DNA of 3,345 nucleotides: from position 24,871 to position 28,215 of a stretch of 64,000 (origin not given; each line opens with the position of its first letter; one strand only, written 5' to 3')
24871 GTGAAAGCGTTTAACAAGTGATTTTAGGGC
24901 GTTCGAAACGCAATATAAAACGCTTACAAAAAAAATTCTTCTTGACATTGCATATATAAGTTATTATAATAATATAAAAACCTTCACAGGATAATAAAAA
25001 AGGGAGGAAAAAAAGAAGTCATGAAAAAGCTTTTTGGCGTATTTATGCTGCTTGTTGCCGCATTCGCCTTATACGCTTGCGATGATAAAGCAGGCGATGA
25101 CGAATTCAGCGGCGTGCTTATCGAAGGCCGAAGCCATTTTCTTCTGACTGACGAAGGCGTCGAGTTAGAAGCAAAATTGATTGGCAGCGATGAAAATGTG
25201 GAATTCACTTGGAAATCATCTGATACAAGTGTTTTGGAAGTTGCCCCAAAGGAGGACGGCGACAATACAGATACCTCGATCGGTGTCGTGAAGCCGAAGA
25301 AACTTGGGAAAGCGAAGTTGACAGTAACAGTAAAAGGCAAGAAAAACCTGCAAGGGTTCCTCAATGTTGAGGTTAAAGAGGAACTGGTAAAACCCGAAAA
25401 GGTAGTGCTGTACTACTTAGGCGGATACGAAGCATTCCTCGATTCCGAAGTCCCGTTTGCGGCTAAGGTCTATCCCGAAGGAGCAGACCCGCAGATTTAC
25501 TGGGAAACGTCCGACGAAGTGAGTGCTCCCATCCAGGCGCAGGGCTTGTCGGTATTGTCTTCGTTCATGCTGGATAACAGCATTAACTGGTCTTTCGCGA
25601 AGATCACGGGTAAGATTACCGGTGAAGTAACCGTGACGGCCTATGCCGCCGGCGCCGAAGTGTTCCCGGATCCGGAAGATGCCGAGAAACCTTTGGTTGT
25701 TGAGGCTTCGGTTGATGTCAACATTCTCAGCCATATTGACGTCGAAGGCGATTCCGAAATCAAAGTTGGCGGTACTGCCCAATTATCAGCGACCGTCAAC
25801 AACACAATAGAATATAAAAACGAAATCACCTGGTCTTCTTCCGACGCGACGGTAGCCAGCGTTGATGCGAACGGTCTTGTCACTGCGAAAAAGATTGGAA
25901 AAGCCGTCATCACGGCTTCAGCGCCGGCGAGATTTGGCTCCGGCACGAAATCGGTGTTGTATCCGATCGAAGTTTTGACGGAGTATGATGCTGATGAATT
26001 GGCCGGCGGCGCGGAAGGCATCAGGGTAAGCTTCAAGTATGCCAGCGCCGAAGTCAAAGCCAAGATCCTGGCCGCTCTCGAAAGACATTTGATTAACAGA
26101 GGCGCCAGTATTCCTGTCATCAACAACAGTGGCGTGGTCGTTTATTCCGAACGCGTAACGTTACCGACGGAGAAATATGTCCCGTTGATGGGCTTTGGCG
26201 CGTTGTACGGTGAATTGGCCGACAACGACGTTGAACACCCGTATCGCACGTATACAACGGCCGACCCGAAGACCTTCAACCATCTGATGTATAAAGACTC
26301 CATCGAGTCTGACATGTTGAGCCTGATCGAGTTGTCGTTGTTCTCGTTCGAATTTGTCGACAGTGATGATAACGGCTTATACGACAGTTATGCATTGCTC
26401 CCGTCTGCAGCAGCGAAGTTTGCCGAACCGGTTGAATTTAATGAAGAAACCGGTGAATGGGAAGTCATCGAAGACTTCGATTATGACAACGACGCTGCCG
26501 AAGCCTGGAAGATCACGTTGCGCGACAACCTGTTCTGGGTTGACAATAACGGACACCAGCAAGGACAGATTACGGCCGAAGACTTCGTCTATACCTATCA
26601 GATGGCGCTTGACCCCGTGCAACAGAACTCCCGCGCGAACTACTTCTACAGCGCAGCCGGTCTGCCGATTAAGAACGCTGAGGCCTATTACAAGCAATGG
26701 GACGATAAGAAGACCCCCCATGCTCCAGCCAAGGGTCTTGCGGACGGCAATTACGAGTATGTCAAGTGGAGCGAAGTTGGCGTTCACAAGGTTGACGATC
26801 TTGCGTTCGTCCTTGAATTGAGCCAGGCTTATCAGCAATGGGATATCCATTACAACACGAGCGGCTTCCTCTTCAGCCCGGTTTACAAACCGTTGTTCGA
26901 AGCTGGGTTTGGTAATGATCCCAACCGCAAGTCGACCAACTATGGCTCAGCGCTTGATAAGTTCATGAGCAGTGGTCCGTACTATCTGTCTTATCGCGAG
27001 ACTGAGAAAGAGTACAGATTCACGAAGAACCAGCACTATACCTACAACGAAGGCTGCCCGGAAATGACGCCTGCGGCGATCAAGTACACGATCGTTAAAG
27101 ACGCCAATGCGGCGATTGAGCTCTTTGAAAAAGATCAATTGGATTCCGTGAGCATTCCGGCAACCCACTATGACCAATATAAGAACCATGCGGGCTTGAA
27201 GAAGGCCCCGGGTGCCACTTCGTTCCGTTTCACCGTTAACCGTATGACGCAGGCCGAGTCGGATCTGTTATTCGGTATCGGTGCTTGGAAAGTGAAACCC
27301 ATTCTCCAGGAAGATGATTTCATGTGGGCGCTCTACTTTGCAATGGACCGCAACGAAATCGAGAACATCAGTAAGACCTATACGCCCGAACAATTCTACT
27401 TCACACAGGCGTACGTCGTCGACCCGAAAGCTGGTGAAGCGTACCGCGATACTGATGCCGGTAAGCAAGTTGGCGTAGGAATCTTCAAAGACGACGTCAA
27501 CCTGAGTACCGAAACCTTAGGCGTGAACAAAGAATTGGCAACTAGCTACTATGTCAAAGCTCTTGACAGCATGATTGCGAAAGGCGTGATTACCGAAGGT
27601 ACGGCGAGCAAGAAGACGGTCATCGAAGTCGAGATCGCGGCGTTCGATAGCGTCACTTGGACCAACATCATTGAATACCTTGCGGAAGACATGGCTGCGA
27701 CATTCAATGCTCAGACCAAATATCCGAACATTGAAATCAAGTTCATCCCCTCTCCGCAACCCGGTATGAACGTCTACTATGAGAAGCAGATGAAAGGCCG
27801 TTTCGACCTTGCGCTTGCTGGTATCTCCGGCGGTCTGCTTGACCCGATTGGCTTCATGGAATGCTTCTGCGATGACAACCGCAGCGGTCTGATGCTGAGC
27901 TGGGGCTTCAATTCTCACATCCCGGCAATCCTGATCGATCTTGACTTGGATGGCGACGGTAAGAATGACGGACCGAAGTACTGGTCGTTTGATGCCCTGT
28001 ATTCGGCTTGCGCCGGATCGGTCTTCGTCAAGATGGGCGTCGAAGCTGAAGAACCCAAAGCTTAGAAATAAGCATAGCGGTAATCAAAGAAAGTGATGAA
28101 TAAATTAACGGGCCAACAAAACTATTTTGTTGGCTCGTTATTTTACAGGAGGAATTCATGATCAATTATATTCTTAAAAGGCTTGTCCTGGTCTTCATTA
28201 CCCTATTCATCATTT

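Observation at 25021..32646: Opp-type peptide ABC importer with a 1014-aa Ig-domain-bearing lipoprotein SBP, an OppC with a long extracellular loop, and an OppF with a ~95-aa coiled-coil insertion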

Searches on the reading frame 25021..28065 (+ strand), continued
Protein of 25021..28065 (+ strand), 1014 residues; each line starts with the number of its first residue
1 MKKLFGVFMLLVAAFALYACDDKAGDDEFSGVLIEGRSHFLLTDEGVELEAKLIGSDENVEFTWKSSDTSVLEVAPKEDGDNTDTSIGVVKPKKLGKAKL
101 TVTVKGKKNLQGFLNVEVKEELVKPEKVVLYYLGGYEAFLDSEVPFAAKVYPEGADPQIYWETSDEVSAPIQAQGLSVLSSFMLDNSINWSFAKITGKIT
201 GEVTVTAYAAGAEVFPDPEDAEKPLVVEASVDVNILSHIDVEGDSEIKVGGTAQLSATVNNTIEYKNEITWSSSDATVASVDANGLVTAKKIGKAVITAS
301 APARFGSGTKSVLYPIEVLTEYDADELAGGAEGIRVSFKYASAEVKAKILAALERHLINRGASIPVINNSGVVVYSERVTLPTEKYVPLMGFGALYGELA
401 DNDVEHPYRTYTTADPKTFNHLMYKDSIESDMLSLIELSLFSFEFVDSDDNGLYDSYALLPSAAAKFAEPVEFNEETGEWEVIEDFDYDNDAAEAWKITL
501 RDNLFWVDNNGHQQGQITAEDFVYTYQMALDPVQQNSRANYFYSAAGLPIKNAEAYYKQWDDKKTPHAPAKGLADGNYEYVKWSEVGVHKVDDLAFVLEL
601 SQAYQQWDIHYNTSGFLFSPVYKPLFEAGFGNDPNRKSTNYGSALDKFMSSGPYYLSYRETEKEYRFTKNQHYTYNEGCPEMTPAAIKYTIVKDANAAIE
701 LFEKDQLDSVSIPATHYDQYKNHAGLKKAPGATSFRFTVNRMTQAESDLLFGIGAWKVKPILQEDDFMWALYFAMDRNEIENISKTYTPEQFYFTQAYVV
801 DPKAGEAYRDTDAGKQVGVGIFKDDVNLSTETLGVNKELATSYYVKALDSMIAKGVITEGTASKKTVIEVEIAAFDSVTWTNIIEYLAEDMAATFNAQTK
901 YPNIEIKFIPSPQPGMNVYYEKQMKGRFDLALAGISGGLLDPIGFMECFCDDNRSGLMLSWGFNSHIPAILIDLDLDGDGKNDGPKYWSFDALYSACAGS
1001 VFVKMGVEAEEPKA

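Call 9: find_related_loci(query=window:25021-28065:+, collection=genome_contigs, flank=8000)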
Query window:25021-28065:+ (1014 aa) in genome_contigs; peptide patterns used: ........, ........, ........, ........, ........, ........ (x = any residue, [..] = any of these).
21 stretches matched a pattern; 10 encode a relative of the query (tblastn E <= 1e-3); 10 distinct loci.
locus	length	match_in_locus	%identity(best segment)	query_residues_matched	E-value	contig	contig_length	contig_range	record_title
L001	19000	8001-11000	72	1-1013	0e+0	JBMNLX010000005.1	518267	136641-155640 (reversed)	MAG: Bacilli bacterium isolate SBF912LR0HQ0187 contig_40748, whole genome shotgun sequence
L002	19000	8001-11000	64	1-1012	0e+0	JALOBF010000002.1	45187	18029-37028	MAG: Bacilli bacterium isolate SO_2017_LW2 bin 87 scaffold_1839_c1_LW138R_2017, whole genome shotgun sequence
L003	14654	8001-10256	46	240-1013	0e+0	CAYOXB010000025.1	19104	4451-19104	MAG TPA_asm: uncultured Bacteroidales bacterium isolate binchicken_co39_585 genome assembly, contig: NODE_6977_length_19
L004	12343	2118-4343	45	246-1012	0e+0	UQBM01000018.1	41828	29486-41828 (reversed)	uncultured Mollicutes bacterium isolate UMGS116 genome assembly, contig: NODE_239_length_41828_cov_42.804275, whole geno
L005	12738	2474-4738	46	249-1014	0e+0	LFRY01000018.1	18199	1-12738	MAG: Acholeplasmatales bacterium DTU067 scaffold2800, whole genome shotgun sequence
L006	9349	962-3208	47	246-1012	0e+0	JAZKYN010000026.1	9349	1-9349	MAG: Bacilli bacterium isolate T1900045101_TC20190095.MAGScoT_cleanbin_000012 SGB_4761_k141_1144156, whole genome shotgu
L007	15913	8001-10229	45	246-1012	0e+0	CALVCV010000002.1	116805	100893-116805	MAG: uncultured Bacilli bacterium isolate BRZ_BF__bin145 genome assembly, contig: BRZ_BF__NODE_200_length_116805_cov_11.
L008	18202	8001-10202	44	269-1007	8e-168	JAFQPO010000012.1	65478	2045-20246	MAG: Bacilli bacterium isolate RGIG2034 Goat_Colon-1__c427, whole genome shotgun sequence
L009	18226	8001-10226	46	246-1012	0e+0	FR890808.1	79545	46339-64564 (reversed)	Staphylococcus sp. CAG:324 genomic scaffold, scf18, whole genome shotgun sequence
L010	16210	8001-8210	39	57-128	4e-5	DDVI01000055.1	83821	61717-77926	MAG TPA_asm: Bdellovibrionaceae bacterium UBA2316 UBA2316_contig_127, whole genome shotgun sequence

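Call 28: predict_structure(alignment_id=A1)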
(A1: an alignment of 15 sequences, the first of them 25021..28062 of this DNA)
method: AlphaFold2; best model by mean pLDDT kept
length: 1014 residues; sequences in the alignment: 15
mean_pLDDT: 63.0   pTM: 0.38
mean pLDDT of the five models: 63.0, 60.7, 59.2, 58.7, 58.7
residues with pLDDT >= 90: 84; 70-90: 386; 50-70: 204; < 50: 340
segments of 3 or more residues with pLDDT < 50: 17-28, 167-170, 172-181, 185-187, 328-333, 361-402, 412-437, 443-458, 537-541, 543-547, 614-617, 642-686, 726-758, 786-798, 874-879, 911-1000, 1002-1014
pLDDT, mean of each block of 10 residues (from residue 1): 69 59 42 81 87 70 88 78 77 89 78 85 87 72 77 82 58 43 54 70 82 85 87 84 84 90 87 92 92 89 83 86 52 54 69 61 32 35 36 33 53 35 29 43 46 42 80 92 81 88 67 75 78 57 53 87 85 86 90 90 70 53 73 73 42 28 30 34 48 59 68 60 51 39 40 42 70 73 55 47 55 71 61 72 88 79 82 47 73 90 84 33 27 26 25 28 27 32 31 43 37 25
secondary structure, 60 per line:
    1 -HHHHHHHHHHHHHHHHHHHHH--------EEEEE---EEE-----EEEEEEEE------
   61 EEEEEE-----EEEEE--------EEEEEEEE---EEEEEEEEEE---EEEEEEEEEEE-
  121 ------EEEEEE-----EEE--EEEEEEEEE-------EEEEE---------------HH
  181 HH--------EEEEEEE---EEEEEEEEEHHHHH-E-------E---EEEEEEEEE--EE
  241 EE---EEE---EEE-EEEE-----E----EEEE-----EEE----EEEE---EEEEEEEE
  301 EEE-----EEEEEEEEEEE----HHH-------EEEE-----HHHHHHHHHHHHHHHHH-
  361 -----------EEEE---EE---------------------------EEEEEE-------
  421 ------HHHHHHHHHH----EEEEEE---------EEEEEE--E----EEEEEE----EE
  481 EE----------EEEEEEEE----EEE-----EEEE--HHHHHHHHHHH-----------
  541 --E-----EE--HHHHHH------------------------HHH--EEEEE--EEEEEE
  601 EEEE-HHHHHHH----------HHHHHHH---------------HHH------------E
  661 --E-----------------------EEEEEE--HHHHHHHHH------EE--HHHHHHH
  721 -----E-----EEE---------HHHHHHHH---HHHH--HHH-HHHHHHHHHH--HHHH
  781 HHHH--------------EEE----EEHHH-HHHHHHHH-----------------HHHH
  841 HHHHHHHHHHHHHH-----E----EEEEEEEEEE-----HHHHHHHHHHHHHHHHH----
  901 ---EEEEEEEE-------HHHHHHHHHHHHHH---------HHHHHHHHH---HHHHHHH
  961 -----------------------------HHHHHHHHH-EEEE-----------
elements in order (helices of 4 or more, strands of 3 or more residues): H2-22 E31-35 E39-41 E47-54 E61-66 E72-76 E85-92 E96-105 E109-119 E127-132 E138-140 E143-151 E159-163 H179-182 E191-197 E201-209 H210-214 E228-236 E239-242 E246-248 E252-254 E256-259 E270-273 E279-281 E286-289 E293-303 E309-319 E334-337 H343-359 E372-375 E408-413 H427-436 E441-446 E456-461 E469-474 E479-482 E493-500 E505-507 E513-516 H519-529 H553-558 E588-592 E595-604 H606-612 H623-629 E687-692 H695-703 H714-720 E732-734 H744-751 H755-758 H765-774 H777-784 E799-801 H812-819 H837-854 E865-874 H880-896 E904-911 H919-932 H942-950 H954-960 H990-998 E1000-1003

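Call 31: fold_search(model_id=the predicted structure, library=pdb)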
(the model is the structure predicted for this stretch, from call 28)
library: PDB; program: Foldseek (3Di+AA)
matches with E <= 10: 1871; with E <= 0.001: 511
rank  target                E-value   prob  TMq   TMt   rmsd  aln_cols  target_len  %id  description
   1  9hcj_10               2.8e-12  1.00  0.11  0.07  26.5       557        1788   11  D. discoideum nuclear pore complex (released 2024-12-25)
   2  7r5k_10               3.9e-12  1.00  0.12  0.08  13.5       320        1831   16  Human nuclear pore complex (constricted) (released 2022-06-22)
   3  8qlc                  8.7e-12  1.00  0.28  0.41  10.9       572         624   18  Crystal structure of the pneumococcal Substrate-binding protein AliD in open conformation (released 2024-05-22)
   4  8a42_A                4.4e-11  1.00  0.27  0.40  10.7       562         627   17  Crystal structure of the pneumococcal Substrate-binding protein AmiA in complex with an unknown peptide (released 2023-12-20)
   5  8qlh                  7.2e-11  1.00  0.19  0.29  23.8       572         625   16  Crystal structure of the pneumococcal Substrate-binding protein AliC as a domain-swapped dimer (released 2024-05-22)
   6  8qlj_A                8.1e-11  1.00  0.26  0.39  10.6       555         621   15  Crystal structure of the pneumococcal Substrate-binding protein AliB in complex with an unknown peptide (released 2024-05-22)
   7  1cwv                  3.1e-10  1.00  0.11  0.19  20.4       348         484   16  CRYSTAL STRUCTURE OF INVASIN: A BACTERIAL INTEGRIN-BINDING PROTEIN (released 1999-10-13)
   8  5dzv_A                5.7e-10  1.00  0.10  0.18  26.4       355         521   14  Protocadherin alpha 7 extracellular cadherin domains 1-5 (released 2016-05-04)
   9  4aq1_C                5.7e-10  1.00  0.08  0.13  25.9       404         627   13  Structure of the SbsB S-layer protein of Geobacillus stearothermophilus PV72p2 in complex with nanobody KB6 (released 2012-06-13)
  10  6arq_D                1.8e-09  1.00  0.11  0.26  20.3       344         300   14  Crystal structure of CD96 (D1) bound to CD155/necl-5 (D1-3) (released 2018-11-21)
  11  6vg4_A                3.2e-09  1.00  0.11  0.15  42.8       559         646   10  Human protocadherin 10 ectodomain (released 2020-03-11)
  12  5v5x_D                3.4e-09  1.00  0.10  0.18  41.2       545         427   12  Protocadherin gammaB7 EC3-6 cis-dimer structure (released 2017-11-01)
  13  4m9p                  3.6e-09  1.00  0.09  0.26  17.8       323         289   15  Crystal structure of the human filamin A Ig-like domains 3-5 (released 2014-02-05)
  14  6vft_C                3.6e-09  1.00  0.09  0.18  27.4       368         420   10  Crystal structure of human delta protocadherin 17 EC1-EC4 (released 2020-03-11)
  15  6ew1                  4.0e-09  1.00  0.10  0.27  17.8       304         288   16  Crystal structure of the Filamin A Ig-like domains 3-5 mutant P637Q (released 2018-10-31)
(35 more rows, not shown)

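Call 33: search_solved_structures(query=A1, max_evalue=0.001)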
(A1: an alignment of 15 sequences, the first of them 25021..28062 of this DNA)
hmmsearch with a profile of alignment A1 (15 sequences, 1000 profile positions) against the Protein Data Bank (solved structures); distinct sequences matched with E-value up to 0.001: 34.
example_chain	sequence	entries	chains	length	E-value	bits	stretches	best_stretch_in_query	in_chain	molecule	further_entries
6npo_A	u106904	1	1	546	7.2e-22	80.6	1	493-706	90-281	Oligopeptide ABC transporter, oligopeptide-binding protein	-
8ay0_A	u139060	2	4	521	1.8e-21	79.4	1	484-721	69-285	Dipeptide-binding protein DppE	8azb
5kzt_A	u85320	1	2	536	6.3e-19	70.9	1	494-721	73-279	Peptide/nickel transport system substrate-binding protein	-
8are_A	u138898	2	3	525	8.5e-19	70.5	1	490-693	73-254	Oligopeptide-binding protein OppA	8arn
6dqq_A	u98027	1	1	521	2.4e-16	62.3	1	486-691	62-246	Periplasmic oligopeptide-binding protein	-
6dqr_A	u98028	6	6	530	2.5e-16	62.3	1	486-691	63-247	Periplasmic oligopeptide-binding protein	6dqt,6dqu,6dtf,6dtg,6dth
3o9p_A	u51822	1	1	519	1.6e-14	56.4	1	492-710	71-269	Periplasmic murein peptide-binding protein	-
4toz_A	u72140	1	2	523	1.6e-14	56.3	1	492-710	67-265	Periplasmic murein peptide-binding protein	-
3zs6_A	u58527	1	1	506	8.2e-14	54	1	492-711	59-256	PERIPLASMIC OLIGOPEPTIDE-BINDING PROTEIN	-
4gl8_A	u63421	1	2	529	1e-13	53.6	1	487-693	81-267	Oligopeptide ABC transporter OppAIV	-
2z23_A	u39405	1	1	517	1.2e-12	50.2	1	487-690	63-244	Periplasmic oligopeptide-binding protein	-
1b05_A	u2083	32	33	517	9.2e-12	47.2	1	491-698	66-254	PERIPLASMIC OLIGOPEPTIDE-BINDING PROTEIN | PROTEIN (OLIGO-PEPTIDE BINDING PROTEIN) | PERIPLASMIC OLIGO-PEPTIDE BINDING PROTEIN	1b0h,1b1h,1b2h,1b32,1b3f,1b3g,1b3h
9rd1_A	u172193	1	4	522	9.6e-12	47.1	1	486-698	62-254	Periplasmic oligopeptide-binding protein OppA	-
3tcf_A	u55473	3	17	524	9.7e-12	47.1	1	486-698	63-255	Periplasmic oligopeptide-binding protein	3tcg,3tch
4faj_A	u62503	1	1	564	4.8e-11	44.8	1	493-720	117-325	PrgZ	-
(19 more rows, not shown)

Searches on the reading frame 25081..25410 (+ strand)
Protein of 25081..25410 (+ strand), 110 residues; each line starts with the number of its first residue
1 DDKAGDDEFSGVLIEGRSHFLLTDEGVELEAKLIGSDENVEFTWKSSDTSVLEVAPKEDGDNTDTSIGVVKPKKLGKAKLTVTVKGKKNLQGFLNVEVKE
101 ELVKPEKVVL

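Call 24: search_protein_families(library=pfam, proteins=[window:25081-25410:+], max_evalue=1)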
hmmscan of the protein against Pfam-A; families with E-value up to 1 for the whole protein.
window:25081-25410:+ (110 aa): 2 families
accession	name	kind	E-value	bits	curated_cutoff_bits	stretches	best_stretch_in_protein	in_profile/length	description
PF02368.24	Big_2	-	0.023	15.1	22.8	1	21-86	14-70/79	Bacterial Ig-like domain (group 2)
PF21461.3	HL_N-beta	-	0.15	12.3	27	1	68-88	29-49/57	Hyaluronate lyase, N-terminal beta-sheet domain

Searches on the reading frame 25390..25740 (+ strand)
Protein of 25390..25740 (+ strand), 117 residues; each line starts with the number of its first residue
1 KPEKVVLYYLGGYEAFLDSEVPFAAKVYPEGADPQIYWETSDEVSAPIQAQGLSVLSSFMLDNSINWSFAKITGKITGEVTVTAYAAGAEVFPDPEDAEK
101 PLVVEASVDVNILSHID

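Call 24: search_protein_families(library=pfam, proteins=[window:25390-25740:+], max_evalue=1)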
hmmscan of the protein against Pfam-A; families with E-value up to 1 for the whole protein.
window:25390-25740:+ (117 aa): 0 families

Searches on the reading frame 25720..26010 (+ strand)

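Call 24: search_protein_families(library=pfam, proteins=[window:25720-26010:+], max_evalue=1)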
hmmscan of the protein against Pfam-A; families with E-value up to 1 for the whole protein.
window:25720-26010:+ (97 aa): 6 families
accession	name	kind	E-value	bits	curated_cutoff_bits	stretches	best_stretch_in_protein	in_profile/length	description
PF02368.24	Big_2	-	2.4e-12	47.1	22.8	1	14-68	14-68/79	Bacterial Ig-like domain (group 2)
PF20578.4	aBig_2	-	0.0035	17.6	27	1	9-85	14-86/89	Atrophied bacterial Ig domain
PF21764.3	Invasin_D4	-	0.017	16.1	27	1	20-56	24-59/88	Invasin, domain 4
PF22359.2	Big-like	-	0.017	15.8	27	1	37-67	4-34/48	Bacterial Ig-like domain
PF25354.1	Ig_NUP210_16th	-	0.029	14.3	27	1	14-67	10-62/72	NUP210-like, Ig-like domain 16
PF21461.3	HL_N-beta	-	0.098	12.9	27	1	39-68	17-45/57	Hyaluronate lyase, N-terminal beta-sheet domain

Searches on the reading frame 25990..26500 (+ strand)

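Call 24: search_protein_families(library=pfam, proteins=[window:25990-26500:+], max_evalue=1)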
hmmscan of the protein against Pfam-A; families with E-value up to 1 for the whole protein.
window:25990-26500:+ (170 aa): 1 family
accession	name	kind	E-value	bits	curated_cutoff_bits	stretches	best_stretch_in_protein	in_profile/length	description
PF06481.20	COX_ARM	-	0.024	14.9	23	1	73-101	12-40/46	COX Aromatic Rich Motif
